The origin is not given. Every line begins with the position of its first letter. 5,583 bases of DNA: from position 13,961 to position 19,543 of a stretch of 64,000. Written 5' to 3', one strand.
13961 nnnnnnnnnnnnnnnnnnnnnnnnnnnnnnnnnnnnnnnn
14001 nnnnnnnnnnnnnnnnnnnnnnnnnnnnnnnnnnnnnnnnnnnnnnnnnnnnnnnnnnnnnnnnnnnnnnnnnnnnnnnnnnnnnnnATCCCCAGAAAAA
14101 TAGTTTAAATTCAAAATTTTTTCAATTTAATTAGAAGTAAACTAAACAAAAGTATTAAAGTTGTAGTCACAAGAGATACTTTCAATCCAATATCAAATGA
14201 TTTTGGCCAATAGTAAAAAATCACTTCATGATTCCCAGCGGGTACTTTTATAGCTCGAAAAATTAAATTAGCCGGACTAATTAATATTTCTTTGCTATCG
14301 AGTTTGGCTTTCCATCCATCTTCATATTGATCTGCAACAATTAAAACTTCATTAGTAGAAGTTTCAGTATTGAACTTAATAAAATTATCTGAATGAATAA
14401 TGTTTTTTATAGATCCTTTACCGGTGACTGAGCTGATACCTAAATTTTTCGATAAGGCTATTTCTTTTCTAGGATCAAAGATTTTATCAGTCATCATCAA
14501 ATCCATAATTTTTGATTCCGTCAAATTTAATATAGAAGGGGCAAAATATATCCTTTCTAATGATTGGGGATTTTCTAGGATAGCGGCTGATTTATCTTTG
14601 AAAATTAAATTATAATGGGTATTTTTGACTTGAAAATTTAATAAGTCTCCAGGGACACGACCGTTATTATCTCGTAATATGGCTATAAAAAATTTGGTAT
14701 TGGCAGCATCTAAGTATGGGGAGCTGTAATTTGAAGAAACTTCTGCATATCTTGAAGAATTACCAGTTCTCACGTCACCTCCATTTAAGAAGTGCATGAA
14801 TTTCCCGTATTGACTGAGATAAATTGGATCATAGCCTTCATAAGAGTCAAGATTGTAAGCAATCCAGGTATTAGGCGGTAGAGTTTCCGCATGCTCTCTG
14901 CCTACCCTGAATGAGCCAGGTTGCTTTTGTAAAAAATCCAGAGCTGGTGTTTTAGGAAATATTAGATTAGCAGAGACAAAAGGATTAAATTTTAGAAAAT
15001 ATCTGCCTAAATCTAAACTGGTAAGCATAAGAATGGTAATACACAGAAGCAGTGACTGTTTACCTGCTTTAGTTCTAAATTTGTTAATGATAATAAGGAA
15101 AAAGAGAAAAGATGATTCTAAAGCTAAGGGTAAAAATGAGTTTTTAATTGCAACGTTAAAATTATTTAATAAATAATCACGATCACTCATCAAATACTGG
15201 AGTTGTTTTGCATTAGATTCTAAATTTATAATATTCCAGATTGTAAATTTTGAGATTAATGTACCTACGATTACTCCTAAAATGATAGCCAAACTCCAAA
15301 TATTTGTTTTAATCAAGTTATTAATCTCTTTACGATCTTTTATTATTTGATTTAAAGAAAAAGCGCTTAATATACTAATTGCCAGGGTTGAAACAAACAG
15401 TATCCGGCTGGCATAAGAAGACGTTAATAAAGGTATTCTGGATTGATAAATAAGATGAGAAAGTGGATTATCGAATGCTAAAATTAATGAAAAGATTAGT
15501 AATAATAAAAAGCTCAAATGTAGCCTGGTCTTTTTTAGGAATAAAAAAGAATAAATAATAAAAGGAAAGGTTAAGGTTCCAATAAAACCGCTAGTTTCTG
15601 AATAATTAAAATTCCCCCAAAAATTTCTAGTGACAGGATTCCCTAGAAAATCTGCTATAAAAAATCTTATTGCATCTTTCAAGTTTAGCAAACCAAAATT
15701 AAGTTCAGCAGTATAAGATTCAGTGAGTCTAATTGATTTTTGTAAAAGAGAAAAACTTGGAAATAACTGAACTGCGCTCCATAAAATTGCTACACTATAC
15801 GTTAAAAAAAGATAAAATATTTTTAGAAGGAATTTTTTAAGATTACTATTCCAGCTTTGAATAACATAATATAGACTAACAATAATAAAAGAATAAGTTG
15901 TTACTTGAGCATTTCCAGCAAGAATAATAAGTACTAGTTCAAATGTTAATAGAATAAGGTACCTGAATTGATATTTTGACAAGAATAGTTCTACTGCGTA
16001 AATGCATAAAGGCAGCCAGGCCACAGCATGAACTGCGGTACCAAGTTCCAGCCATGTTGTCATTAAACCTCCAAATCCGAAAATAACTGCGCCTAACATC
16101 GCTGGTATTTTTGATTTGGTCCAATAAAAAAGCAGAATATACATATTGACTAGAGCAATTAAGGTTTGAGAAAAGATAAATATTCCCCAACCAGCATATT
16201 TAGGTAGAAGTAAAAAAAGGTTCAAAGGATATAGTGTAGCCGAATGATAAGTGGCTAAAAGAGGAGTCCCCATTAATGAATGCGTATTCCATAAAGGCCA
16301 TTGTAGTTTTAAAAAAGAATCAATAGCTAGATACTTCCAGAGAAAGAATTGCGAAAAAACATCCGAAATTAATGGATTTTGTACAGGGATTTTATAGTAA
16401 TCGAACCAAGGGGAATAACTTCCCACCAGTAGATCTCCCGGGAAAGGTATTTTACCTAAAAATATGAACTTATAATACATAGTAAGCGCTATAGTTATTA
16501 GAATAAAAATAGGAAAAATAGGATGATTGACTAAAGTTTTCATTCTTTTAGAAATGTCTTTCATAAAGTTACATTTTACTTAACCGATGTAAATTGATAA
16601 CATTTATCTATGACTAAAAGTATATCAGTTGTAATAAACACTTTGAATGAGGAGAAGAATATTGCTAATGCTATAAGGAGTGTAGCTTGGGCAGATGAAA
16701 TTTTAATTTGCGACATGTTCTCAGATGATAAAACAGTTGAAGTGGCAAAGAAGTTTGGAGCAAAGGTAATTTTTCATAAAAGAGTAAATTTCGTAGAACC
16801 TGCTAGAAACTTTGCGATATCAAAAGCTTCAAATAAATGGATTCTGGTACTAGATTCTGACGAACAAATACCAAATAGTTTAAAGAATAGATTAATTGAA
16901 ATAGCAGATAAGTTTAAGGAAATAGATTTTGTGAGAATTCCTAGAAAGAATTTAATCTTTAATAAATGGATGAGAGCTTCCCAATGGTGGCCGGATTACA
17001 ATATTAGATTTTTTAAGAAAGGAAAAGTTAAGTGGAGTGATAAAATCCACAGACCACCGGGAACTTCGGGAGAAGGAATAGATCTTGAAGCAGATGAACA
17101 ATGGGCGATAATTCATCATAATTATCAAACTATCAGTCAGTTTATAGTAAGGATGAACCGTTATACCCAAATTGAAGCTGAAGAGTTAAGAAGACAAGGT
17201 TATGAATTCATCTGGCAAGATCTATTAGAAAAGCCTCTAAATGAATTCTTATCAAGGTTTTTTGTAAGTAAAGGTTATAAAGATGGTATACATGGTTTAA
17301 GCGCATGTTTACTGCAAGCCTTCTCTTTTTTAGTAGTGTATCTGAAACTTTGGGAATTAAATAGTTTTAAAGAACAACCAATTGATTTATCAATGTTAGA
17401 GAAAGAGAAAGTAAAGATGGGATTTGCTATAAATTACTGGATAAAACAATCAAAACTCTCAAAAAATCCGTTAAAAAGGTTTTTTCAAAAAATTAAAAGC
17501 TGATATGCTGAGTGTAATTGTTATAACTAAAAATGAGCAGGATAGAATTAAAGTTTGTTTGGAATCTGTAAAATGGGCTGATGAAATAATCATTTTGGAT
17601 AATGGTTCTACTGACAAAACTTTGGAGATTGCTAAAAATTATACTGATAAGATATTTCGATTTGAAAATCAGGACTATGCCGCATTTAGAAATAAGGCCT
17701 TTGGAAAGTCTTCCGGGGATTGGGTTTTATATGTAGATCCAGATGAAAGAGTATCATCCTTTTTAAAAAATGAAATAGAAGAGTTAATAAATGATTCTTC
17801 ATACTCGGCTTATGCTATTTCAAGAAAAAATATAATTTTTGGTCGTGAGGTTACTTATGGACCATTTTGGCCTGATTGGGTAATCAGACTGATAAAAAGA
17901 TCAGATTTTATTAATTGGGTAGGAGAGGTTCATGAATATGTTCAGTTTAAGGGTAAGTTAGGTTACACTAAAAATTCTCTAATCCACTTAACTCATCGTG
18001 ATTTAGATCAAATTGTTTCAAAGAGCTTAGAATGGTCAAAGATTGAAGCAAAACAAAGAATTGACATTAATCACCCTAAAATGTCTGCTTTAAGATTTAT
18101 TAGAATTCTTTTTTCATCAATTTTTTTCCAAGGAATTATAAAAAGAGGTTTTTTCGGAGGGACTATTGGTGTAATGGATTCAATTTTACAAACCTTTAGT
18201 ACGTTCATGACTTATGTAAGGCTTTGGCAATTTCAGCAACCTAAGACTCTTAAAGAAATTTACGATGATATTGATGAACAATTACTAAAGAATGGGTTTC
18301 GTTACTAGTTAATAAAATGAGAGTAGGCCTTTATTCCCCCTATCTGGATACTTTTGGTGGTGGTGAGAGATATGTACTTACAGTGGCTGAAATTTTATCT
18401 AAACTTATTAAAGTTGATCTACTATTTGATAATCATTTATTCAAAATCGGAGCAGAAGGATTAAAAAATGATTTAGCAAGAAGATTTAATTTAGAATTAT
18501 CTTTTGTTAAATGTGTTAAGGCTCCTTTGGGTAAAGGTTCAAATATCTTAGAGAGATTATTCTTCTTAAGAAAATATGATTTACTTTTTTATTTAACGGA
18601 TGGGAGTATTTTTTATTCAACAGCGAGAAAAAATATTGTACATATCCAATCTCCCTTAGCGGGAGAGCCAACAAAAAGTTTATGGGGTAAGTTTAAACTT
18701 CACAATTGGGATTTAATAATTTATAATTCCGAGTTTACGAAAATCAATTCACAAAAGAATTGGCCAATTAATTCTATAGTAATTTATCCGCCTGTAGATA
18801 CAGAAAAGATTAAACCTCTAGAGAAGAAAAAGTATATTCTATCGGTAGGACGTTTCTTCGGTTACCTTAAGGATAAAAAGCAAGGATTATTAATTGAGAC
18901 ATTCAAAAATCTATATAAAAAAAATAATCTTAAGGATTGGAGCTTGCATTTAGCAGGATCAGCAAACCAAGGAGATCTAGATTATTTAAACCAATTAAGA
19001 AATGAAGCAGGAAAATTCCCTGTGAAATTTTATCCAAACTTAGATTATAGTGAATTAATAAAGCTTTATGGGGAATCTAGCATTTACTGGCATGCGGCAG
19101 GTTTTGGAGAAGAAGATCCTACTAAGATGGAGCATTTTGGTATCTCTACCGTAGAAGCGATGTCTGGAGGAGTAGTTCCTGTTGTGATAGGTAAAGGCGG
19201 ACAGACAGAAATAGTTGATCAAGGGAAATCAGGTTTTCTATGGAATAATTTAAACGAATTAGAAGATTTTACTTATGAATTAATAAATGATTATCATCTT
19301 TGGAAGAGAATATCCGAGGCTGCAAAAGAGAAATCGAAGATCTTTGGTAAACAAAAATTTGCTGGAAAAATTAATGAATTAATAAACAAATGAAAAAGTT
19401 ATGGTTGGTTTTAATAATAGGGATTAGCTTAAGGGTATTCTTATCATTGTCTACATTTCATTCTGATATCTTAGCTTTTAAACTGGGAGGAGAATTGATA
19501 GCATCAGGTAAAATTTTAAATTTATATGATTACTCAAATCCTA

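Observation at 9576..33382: Eight diverged GT39/ArnT-like paralogs in three tandem blocks share a strict first-loop motif and a family-specific C-terminal domain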

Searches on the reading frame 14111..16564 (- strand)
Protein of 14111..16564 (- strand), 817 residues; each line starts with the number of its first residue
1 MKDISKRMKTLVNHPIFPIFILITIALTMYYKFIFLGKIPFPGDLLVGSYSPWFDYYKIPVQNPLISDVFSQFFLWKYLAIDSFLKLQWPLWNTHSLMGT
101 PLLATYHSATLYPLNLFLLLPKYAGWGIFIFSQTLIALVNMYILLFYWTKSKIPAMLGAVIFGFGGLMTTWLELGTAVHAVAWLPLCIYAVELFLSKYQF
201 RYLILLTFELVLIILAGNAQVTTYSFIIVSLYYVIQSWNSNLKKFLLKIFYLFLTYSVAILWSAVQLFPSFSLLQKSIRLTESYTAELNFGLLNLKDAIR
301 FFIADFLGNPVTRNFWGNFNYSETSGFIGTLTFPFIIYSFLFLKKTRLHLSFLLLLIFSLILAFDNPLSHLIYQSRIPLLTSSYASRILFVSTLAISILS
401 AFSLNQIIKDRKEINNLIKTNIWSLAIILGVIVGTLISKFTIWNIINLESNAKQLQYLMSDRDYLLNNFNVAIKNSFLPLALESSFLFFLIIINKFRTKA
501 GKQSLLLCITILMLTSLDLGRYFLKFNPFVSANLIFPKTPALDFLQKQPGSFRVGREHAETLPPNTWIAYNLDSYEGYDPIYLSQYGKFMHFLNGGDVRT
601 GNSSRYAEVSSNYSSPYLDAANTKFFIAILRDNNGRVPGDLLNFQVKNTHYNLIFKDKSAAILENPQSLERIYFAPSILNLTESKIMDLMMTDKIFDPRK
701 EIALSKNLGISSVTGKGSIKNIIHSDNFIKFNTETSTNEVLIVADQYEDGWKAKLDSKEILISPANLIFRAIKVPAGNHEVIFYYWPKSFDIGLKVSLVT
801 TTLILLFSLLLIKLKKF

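Call 7: search_protein_families(library=pfam, proteins=[window:14111-16564:-], max_evalue=0.01)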
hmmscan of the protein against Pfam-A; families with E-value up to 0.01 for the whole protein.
window:14111-16564:- (817 aa): 1 family
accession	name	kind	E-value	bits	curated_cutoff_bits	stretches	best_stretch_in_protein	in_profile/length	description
PF09586.16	YfhO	-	1.8e-16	60.2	28.5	2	718-797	755-835/835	Bacterial membrane protein YfhO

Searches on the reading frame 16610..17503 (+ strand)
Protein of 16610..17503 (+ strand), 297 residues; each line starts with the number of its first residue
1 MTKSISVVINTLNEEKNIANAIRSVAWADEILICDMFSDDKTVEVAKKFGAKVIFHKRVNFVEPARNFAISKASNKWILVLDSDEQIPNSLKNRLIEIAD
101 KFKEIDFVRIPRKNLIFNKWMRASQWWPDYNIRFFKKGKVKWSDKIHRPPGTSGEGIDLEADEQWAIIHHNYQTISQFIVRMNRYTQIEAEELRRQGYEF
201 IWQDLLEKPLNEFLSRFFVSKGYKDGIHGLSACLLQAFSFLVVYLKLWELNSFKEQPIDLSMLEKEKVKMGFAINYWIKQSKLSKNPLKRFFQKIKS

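Call 7: search_protein_families(library=pfam, proteins=[window:16610-17503:+], max_evalue=0.01)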
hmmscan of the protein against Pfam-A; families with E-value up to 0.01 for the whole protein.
window:16610-17503:+ (297 aa): 2 families
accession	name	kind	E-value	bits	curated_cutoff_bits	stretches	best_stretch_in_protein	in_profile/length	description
PF00535.33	Glycos_transf_2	-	1.3e-21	77.7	23.3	1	6-147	1-150/168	Glycosyl transferase family 2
PF13641.12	Glyco_tranf_2_3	-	0.0086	16.5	27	0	5-134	3-144/230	Glycosyltransferase like family 2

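Call 50: search_protein_families(library=ncbifam, proteins=[window:16610-17503:+], max_evalue=0.00001)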
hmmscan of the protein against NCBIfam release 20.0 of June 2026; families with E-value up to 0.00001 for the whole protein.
window:16610-17503:+ (297 aa): 5 families
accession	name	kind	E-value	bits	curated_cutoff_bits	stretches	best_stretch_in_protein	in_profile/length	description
TIGR04283.1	glyco_like_mftF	equivalog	4.7e-11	42.7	182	1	5-122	1-123/221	TIGR04283 family arsenosugar biosynthesis glycosyltransferase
TIGR04195.1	S_glycosyl_SunS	equivalog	1e-10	41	350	1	3-181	57-233/421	SunS family peptide S-glycosyltransferase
NF010496.0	PRK13915.1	equivalog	4.6e-08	32.5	262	1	3-59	31-94/307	glucosyl-3-phosphoglycerate synthase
TIGR04182.1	glyco_TIGR04182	equivalog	3e-07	30.1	325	1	5-96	2-94/293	S-layer glycoprotein N-glycosyltransferase AglJ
NF007482.0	PRK10073.1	equivalog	8.7e-07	28.2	423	1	2-109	5-119/334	glycosyltransferase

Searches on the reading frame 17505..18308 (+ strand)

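Call 7: search_protein_families(library=pfam, proteins=[window:17505-18308:+], max_evalue=0.01)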
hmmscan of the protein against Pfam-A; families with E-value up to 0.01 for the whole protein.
window:17505-18308:+ (267 aa): 3 families
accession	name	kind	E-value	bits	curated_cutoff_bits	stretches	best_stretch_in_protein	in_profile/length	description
PF00535.33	Glycos_transf_2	-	7.7e-20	71.9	23.3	1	3-97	1-106/168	Glycosyl transferase family 2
PF13704.12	Glyco_tranf_2_4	-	5.4e-07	30.5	27.5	1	9-81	1-82/98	Glycosyl transferase family 2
PF10111.15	Glyco_tranf_2_2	-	0.0002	21.4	27.3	1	19-85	20-96/276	Glycosyltransferase like family 2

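Call 50: search_protein_families(library=ncbifam, proteins=[window:17505-18308:+], max_evalue=0.00001)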
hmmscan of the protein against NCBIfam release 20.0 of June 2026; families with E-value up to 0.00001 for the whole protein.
window:17505-18308:+ (267 aa): 6 families
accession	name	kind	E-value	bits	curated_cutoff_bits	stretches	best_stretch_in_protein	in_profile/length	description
TIGR04283.1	glyco_like_mftF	equivalog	4.9e-11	42.6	182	1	2-103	1-105/221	TIGR04283 family arsenosugar biosynthesis glycosyltransferase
TIGR04195.1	S_glycosyl_SunS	equivalog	1.4e-10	40.6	350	1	6-89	63-149/421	SunS family peptide S-glycosyltransferase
NF007482.0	PRK10073.1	equivalog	1.5e-10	40.7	423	1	2-90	8-105/334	glycosyltransferase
NF041875.1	EPS_EpsD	equivalog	1.7e-08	34.2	370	1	2-131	1-137/325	exopolysaccharide biosynthesis glycosyltransferase EpsD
NF038302.1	EPS_HpsE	equivalog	1e-06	27.9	300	1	17-82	27-98/307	hormogonium polysaccharide biosynthesis glycosyltransferase HpsE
NF047683.1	TeichurnBiosyTuaG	equivalog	5.4e-06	26.2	400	1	2-83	8-99/252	teichuronic acid biosynthesis protein TuaG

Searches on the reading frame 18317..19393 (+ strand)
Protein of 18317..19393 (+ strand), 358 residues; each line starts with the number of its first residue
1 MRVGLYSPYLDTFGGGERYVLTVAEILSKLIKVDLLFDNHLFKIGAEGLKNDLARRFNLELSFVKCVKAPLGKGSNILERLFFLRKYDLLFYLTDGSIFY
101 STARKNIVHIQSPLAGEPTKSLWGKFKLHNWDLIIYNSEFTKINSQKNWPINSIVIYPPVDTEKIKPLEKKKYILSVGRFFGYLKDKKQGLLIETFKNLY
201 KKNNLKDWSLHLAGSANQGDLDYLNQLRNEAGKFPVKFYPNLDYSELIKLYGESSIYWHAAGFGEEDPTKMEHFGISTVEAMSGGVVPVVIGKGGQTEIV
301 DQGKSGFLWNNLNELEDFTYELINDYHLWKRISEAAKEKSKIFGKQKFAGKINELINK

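Call 7: search_protein_families(library=pfam, proteins=[window:18317-19393:+], max_evalue=0.01)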
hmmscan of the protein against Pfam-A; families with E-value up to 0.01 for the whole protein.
window:18317-19393:+ (358 aa): 3 families
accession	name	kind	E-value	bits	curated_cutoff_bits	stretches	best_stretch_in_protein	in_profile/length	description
PF00534.26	Glycos_transf_1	-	5.6e-20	72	26.4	1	164-338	8-171/172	Glycosyl transferases group 1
PF13692.12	Glyco_trans_1_4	-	9.6e-13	49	27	1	172-323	2-140/142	Glycosyl transferases group 1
PF13439.12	Glyco_transf_4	-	0.0001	22.8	28.5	1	13-164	1-170/170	Glycosyltransferase Family 4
